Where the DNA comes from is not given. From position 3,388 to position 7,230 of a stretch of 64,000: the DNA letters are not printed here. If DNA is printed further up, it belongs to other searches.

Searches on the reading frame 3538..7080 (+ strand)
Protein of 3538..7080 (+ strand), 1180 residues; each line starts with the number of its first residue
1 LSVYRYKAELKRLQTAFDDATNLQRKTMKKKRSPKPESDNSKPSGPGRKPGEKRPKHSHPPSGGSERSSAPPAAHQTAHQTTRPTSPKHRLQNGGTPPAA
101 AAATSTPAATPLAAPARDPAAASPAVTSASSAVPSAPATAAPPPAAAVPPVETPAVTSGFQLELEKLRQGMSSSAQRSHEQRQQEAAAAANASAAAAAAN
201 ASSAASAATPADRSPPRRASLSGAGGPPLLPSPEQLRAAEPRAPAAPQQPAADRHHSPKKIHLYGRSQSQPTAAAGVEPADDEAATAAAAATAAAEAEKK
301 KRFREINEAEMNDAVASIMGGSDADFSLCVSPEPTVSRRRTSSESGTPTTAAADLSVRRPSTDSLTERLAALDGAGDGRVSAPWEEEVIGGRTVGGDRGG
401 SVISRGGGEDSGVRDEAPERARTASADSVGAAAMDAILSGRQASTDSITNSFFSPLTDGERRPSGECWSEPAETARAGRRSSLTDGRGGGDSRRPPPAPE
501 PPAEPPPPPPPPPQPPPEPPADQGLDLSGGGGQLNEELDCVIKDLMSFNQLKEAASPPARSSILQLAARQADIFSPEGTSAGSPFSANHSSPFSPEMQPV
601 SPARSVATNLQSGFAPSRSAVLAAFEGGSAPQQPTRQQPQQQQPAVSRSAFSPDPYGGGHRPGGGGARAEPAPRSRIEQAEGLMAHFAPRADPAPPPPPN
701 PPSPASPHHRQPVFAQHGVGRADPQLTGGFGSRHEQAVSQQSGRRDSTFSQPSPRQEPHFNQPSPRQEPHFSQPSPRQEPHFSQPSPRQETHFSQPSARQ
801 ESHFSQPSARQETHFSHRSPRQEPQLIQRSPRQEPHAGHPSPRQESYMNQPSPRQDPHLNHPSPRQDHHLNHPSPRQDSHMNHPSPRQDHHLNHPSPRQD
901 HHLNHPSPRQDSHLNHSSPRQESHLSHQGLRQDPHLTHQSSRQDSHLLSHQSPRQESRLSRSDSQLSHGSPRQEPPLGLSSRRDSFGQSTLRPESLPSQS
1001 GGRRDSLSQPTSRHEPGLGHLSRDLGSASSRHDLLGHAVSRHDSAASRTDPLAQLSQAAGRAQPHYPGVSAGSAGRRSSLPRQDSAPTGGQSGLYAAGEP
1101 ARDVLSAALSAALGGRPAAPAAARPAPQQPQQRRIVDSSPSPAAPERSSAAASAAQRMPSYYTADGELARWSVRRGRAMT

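Call 19: search_protein_families(library=pfam, proteins=[window:3538-7080:+], max_evalue=0.01)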
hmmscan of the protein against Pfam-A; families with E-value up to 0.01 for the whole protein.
window:3538-7080:+ (1180 aa): 1 family
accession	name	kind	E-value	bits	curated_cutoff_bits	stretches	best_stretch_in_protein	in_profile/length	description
PF03153.18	TFIIA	-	0.00012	22.6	36.2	1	76-381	53-334/415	Transcription factor IIA, alpha/beta subunit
